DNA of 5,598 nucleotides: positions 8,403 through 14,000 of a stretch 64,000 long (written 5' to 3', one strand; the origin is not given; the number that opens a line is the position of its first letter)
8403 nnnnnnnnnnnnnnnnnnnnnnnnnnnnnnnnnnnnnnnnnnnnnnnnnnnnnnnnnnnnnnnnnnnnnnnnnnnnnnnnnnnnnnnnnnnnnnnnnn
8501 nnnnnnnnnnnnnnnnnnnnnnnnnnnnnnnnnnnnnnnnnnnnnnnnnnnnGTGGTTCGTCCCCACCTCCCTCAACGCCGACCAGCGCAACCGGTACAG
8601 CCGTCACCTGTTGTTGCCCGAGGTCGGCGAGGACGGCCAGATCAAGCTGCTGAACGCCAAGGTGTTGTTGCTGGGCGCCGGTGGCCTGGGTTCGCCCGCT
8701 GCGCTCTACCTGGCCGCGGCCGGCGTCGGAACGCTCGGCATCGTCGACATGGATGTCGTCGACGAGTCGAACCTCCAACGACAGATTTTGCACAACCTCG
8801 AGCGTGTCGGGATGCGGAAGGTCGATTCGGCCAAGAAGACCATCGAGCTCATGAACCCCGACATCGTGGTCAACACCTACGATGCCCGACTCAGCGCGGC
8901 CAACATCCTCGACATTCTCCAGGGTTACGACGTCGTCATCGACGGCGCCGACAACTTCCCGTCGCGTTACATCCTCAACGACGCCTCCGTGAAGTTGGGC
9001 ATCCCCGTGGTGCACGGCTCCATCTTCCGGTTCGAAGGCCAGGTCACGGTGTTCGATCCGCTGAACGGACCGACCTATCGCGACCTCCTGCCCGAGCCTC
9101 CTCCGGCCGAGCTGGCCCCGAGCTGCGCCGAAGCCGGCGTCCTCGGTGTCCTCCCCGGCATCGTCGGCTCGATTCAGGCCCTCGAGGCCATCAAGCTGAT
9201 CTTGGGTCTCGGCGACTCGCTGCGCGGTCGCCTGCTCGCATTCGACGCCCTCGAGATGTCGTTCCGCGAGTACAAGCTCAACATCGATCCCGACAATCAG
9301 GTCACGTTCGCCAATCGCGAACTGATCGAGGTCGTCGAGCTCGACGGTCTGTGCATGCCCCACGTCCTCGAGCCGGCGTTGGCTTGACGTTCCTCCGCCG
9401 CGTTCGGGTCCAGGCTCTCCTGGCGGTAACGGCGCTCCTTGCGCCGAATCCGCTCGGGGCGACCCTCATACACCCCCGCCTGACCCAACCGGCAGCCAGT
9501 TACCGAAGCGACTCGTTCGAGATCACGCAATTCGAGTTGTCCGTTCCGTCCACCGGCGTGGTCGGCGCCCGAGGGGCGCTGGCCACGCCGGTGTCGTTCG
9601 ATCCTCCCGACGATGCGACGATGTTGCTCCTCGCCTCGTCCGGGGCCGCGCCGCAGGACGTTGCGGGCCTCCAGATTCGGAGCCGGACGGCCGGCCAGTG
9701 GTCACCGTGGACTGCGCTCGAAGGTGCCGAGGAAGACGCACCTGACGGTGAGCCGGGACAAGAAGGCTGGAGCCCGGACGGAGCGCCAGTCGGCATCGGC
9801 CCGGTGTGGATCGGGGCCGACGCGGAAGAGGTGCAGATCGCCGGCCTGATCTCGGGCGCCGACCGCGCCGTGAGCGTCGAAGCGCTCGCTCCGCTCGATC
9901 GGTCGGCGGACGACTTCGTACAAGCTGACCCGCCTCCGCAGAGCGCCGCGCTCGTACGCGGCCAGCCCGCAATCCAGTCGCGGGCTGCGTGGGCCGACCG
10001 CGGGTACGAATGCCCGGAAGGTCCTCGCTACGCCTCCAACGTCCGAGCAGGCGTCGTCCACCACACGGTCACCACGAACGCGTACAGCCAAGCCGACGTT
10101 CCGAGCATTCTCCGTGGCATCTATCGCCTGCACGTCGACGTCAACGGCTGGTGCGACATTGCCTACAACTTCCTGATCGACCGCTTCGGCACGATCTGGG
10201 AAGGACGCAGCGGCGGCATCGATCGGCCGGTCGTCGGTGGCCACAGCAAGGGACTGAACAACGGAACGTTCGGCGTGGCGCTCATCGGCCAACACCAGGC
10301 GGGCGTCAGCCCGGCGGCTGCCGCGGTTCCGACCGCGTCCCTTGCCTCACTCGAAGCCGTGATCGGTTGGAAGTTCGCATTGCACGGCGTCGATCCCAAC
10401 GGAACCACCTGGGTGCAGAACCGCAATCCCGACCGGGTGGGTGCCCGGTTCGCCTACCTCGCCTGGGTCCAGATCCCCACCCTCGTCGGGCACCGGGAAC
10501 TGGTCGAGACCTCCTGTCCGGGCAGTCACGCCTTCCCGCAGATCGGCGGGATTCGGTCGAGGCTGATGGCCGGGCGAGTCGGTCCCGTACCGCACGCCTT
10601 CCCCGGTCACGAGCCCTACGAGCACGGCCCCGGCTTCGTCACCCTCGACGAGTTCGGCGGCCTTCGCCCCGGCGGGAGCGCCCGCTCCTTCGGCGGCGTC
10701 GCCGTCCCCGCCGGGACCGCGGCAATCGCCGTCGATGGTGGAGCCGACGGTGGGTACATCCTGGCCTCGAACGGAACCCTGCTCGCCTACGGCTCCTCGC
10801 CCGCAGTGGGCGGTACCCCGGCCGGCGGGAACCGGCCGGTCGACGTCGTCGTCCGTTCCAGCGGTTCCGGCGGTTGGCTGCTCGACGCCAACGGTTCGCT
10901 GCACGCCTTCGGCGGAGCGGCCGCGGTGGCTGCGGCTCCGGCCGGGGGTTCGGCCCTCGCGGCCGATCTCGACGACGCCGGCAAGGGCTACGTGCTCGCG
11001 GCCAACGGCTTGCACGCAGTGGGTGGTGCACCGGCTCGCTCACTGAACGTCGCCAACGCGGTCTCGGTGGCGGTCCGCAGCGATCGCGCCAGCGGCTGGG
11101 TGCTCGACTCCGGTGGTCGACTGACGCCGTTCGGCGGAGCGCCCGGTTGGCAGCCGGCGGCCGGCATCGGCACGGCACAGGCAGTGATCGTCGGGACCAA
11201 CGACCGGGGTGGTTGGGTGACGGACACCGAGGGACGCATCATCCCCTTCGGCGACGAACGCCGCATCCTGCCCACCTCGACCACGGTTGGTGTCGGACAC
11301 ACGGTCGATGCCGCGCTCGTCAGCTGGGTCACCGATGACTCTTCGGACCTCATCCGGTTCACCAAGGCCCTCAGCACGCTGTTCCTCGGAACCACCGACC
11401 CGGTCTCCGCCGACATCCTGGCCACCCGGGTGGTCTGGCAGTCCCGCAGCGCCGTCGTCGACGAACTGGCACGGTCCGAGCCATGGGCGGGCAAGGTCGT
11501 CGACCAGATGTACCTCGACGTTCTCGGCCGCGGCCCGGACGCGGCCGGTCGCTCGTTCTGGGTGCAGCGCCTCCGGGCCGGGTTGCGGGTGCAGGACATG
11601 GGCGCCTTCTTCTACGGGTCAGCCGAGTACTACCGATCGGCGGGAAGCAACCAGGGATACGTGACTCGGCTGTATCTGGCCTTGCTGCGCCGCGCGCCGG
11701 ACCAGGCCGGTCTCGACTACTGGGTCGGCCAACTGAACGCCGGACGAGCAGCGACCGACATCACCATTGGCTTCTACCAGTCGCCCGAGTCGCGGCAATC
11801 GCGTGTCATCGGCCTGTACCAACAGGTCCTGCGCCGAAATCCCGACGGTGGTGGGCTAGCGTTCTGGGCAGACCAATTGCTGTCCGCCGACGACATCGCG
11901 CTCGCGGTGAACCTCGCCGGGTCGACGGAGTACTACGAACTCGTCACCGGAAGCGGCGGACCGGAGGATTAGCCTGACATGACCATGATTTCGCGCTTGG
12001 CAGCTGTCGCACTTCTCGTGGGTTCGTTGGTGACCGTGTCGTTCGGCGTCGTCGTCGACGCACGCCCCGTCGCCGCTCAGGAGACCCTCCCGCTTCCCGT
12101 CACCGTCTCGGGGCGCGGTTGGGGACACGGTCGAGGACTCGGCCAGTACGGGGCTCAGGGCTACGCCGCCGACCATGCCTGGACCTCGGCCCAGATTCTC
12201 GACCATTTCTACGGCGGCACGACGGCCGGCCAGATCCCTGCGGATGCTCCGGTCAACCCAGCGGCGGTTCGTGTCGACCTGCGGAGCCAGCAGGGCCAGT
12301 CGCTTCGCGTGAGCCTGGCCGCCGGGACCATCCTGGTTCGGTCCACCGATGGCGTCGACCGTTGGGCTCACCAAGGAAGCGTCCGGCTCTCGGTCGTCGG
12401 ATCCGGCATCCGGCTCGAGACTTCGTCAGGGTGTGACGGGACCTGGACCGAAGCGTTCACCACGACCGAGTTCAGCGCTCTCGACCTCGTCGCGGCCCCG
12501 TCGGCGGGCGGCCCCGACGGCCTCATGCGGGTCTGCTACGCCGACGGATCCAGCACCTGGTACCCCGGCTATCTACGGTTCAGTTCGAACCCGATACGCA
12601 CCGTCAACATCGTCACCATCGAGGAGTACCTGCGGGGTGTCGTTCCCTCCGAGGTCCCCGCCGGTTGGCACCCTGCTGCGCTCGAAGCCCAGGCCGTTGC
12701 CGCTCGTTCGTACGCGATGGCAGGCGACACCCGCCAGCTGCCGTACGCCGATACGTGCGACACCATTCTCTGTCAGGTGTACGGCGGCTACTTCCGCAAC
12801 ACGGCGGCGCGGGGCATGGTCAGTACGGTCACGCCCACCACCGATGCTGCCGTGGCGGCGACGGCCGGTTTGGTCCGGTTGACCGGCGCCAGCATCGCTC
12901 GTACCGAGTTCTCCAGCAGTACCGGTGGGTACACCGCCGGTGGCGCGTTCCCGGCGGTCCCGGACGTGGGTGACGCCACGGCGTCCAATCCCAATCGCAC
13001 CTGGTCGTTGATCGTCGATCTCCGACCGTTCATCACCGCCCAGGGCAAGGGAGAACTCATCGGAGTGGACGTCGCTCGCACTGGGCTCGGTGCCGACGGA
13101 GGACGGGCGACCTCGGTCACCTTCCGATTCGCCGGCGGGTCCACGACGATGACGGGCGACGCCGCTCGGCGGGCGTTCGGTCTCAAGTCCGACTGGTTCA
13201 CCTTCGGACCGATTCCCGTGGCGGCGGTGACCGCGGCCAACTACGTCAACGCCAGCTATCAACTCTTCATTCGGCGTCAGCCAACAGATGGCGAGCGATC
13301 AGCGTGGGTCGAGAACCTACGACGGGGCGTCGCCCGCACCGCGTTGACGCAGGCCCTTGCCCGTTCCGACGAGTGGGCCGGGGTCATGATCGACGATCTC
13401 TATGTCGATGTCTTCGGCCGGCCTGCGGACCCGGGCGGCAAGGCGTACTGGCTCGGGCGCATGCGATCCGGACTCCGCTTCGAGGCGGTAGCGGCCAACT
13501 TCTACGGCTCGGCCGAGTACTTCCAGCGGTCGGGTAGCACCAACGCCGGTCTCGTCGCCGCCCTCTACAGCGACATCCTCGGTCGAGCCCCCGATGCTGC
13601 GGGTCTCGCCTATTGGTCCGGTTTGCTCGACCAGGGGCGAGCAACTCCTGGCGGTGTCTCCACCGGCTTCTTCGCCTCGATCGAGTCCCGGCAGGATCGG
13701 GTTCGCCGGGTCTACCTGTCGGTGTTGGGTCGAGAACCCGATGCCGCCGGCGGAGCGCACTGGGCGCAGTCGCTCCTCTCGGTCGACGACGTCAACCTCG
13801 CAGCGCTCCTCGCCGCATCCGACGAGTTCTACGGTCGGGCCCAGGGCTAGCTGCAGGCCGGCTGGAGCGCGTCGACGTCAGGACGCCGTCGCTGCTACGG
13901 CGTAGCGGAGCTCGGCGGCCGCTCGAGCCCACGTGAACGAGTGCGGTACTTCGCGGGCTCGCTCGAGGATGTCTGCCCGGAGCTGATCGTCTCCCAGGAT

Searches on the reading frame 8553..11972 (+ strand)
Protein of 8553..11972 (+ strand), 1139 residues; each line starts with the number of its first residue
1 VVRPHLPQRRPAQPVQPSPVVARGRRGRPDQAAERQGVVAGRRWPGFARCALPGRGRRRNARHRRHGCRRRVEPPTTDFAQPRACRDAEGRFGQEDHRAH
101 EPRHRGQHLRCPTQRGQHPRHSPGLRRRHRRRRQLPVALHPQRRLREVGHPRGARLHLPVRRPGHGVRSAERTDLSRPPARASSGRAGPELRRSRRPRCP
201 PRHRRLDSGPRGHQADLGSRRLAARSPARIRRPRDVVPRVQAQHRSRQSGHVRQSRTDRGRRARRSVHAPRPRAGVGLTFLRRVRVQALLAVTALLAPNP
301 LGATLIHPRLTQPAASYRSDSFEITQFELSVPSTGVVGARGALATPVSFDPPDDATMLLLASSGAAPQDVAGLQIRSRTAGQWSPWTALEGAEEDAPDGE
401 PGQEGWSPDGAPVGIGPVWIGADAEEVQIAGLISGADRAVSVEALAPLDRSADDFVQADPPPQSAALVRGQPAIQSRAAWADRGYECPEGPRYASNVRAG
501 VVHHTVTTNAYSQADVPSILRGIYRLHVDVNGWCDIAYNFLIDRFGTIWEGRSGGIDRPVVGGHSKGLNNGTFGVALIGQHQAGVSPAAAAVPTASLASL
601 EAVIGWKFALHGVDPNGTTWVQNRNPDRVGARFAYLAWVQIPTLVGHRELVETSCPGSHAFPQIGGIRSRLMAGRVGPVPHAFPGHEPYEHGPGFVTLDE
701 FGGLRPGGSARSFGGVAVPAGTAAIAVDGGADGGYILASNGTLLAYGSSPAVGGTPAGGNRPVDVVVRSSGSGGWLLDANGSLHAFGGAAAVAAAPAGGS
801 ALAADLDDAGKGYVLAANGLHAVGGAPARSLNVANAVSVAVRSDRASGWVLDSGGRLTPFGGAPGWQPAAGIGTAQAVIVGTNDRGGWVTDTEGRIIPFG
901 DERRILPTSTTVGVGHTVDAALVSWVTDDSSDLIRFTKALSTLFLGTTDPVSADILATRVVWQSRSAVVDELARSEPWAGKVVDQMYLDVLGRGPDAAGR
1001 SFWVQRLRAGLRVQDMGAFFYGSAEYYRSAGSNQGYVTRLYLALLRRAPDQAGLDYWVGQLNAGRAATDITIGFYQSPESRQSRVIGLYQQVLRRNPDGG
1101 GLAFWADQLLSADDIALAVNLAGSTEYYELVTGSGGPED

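Call 15: search_protein_families(library=pfam, proteins=[window:8553-11972:+], max_evalue=0.001)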
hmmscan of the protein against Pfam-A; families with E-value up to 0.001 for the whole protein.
window:8553-11972:+ (1139 aa): 2 families
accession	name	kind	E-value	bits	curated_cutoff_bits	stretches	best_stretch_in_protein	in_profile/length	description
PF13946.11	DUF4214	-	3.7e-29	101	23.2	3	1020-1081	4-69/72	Domain of unknown function (DUF4214)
PF01510.30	Amidase_2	-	4.4e-10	40.4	26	1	495-657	3-130/131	N-acetylmuramoyl-L-alanine amidase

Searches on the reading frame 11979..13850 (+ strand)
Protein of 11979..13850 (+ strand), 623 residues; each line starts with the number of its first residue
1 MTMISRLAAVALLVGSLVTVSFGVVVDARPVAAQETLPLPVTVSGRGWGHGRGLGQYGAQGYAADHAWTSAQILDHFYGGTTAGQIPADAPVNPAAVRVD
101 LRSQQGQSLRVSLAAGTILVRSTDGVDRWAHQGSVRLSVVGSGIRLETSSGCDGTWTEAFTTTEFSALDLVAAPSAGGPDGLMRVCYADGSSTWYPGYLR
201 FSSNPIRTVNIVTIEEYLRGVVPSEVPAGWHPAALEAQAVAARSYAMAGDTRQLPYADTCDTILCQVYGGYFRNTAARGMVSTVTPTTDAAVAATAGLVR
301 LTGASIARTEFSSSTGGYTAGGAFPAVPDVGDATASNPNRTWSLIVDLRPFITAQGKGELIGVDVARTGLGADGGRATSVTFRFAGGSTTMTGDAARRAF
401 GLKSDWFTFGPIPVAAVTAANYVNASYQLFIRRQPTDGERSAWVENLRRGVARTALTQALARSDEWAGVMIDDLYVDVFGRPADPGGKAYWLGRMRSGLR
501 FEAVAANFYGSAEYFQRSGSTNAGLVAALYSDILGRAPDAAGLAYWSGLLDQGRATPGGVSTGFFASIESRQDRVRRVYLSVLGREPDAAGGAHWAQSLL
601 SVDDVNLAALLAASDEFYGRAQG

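Call 15: search_protein_families(library=pfam, proteins=[window:11979-13850:+], max_evalue=0.001)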
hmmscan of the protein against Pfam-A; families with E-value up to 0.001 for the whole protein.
window:11979-13850:+ (623 aa): 2 families
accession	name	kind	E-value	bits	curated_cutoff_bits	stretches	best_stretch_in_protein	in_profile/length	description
PF13946.11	DUF4214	-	3.7e-34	117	23.2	4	505-570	1-68/72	Domain of unknown function (DUF4214)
PF08486.15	SpoIID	-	4.2e-23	82.2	23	1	205-299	4-94/97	Stage II sporulation protein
